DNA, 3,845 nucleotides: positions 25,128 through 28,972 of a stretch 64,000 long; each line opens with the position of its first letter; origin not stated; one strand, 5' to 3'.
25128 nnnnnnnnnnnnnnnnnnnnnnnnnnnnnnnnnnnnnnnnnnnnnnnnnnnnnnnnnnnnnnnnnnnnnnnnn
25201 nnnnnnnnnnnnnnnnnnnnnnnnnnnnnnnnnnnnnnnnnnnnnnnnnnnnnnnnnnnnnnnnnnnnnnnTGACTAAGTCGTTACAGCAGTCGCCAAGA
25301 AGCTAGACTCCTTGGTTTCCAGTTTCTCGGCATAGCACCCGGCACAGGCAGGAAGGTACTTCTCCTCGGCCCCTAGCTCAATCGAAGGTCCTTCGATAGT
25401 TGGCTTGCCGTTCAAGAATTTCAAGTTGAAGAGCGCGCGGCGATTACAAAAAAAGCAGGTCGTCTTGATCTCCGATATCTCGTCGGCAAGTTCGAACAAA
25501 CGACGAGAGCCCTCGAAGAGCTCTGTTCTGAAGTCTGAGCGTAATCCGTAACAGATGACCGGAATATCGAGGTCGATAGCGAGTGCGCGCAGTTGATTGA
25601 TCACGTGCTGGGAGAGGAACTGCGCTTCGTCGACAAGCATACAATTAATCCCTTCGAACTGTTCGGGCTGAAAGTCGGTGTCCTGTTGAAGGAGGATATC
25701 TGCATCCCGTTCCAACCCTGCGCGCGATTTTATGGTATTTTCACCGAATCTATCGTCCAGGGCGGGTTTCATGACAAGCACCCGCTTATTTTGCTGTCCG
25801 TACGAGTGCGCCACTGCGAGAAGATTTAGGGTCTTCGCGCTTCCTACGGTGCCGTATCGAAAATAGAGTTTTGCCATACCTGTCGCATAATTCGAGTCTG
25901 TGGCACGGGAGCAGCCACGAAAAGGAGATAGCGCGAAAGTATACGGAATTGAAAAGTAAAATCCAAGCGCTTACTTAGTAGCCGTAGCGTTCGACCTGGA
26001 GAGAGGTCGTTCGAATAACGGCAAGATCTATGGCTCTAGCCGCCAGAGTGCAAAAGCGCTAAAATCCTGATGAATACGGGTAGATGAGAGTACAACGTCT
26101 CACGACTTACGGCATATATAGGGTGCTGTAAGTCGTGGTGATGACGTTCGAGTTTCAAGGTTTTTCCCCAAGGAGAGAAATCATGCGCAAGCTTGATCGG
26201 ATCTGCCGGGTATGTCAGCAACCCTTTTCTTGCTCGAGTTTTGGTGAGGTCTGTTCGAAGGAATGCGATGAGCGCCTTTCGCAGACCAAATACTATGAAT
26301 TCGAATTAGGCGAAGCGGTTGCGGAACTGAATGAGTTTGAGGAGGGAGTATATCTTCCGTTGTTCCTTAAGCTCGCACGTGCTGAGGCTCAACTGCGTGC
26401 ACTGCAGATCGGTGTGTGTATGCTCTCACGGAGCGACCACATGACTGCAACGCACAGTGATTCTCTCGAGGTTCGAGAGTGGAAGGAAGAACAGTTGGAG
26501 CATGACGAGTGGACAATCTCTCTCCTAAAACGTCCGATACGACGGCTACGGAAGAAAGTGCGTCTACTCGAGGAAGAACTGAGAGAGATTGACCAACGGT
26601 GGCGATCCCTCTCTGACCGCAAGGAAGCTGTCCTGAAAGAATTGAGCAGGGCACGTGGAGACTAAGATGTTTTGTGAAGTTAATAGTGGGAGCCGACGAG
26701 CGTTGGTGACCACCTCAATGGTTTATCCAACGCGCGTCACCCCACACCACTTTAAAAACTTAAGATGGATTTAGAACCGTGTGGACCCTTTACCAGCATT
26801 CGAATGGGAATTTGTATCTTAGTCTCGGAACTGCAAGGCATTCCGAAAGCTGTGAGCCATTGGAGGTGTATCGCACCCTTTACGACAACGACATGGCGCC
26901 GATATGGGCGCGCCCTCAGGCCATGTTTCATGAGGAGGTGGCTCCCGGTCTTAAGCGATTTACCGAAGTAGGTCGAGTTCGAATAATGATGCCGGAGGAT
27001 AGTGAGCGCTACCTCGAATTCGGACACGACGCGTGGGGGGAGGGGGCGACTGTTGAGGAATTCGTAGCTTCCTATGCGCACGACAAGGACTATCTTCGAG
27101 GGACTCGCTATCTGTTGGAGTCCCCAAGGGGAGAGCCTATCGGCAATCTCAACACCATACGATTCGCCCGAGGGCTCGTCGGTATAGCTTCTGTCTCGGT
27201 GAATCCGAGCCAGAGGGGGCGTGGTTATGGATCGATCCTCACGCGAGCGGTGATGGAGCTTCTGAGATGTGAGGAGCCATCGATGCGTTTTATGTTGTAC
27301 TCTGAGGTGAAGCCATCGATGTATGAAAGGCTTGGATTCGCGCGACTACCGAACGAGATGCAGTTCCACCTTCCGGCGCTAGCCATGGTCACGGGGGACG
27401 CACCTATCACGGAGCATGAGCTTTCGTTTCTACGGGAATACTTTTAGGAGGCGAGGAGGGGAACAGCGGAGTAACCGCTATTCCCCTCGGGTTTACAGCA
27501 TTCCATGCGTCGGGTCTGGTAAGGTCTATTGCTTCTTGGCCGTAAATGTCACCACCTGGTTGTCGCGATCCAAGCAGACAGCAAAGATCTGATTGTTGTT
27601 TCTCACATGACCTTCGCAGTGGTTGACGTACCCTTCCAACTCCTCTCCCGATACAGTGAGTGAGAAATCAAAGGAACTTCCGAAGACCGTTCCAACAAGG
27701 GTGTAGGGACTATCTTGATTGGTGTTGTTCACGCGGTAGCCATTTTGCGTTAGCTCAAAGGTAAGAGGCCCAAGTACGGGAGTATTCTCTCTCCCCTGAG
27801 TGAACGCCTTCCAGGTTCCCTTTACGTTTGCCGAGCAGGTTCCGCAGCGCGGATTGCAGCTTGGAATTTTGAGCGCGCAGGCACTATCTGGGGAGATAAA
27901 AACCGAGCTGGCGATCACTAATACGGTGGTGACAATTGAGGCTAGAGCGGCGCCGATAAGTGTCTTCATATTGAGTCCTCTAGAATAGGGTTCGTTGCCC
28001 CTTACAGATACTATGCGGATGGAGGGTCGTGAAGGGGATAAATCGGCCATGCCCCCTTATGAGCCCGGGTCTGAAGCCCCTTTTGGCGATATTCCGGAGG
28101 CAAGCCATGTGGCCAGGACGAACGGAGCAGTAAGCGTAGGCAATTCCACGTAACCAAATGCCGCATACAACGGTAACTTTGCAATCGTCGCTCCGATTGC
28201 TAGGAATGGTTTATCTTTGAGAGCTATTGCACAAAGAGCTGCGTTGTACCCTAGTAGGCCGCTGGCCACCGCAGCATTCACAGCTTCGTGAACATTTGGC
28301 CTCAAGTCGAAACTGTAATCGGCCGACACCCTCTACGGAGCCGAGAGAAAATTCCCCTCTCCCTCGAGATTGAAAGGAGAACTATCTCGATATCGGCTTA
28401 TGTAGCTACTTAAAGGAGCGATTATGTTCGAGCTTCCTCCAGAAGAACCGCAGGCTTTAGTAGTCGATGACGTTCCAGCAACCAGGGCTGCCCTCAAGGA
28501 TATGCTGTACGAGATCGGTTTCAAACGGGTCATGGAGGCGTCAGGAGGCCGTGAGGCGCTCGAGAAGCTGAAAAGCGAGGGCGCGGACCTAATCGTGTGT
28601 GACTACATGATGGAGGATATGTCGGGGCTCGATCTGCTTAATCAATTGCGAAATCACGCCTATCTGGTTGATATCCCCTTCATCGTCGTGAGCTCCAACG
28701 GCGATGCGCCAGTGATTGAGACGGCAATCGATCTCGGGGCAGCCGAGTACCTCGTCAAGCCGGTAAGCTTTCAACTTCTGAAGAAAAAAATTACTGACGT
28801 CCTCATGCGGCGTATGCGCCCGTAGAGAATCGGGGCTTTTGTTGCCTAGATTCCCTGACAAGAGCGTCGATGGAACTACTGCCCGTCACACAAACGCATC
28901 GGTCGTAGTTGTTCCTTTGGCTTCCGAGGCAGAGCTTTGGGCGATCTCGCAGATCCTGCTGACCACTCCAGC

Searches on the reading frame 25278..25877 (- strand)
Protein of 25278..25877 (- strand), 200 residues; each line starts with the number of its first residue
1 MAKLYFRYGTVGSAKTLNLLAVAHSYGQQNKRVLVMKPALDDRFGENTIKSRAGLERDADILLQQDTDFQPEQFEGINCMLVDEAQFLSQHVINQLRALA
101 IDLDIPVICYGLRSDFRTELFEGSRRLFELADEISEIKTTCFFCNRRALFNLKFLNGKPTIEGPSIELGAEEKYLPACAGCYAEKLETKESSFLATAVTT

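Call 20: search_protein_families(library=pfam, proteins=[window:25278-25877:-], max_evalue=0.01)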
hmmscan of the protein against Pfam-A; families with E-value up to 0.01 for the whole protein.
window:25278-25877:- (200 aa): 2 families
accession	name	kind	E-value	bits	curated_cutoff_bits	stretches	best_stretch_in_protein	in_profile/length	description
PF00265.24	TK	-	6.6e-37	127.5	20.6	1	3-182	2-176/176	Thymidine kinase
PF13401.12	AAA_22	-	0.00032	21.5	27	1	8-112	11-123/130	AAA domain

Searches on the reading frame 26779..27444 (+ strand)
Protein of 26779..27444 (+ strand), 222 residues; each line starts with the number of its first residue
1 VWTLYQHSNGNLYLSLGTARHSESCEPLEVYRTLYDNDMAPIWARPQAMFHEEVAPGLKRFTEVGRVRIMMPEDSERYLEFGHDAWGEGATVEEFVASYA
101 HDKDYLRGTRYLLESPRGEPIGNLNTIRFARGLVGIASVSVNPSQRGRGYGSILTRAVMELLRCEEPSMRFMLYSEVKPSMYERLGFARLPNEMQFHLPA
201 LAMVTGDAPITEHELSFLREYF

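Call 20: search_protein_families(library=pfam, proteins=[window:26779-27444:+], max_evalue=0.01)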
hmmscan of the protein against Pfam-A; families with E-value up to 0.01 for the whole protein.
window:26779-27444:+ (222 aa): 6 families
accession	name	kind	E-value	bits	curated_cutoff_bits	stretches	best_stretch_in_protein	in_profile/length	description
PF07866.17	DUF1653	-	6.6e-13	49.3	23.5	1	4-55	2-51/62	Protein of unknown function (DUF1653)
PF00583.31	Acetyltransf_1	-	2e-06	28.5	20.7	1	107-187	32-116/116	Acetyltransferase (GNAT) family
PF13508.13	Acetyltransf_7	-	2.1e-06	28.5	27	1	118-188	12-83/84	Acetyltransferase (GNAT) domain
PF08445.16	FR47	-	1.2e-05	25.6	22.1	1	127-190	15-80/86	FR47-like protein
PF13527.13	Acetyltransf_9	-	0.00018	21.9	25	1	135-188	74-125/127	Acetyltransferase (GNAT) domain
PF13673.13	Acetyltransf_10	-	0.0081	16.6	23.6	0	135-195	53-115/128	Acetyltransferase (GNAT) domain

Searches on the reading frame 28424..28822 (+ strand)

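Call 20: search_protein_families(library=pfam, proteins=[window:28424-28822:+], max_evalue=0.01)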
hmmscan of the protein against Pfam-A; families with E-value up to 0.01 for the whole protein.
window:28424-28822:+ (133 aa): 1 family
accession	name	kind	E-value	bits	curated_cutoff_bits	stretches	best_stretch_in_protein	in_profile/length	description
PF00072.30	Response_reg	-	1.1e-26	93.7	30.2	1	12-123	2-110/111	Response regulator receiver domain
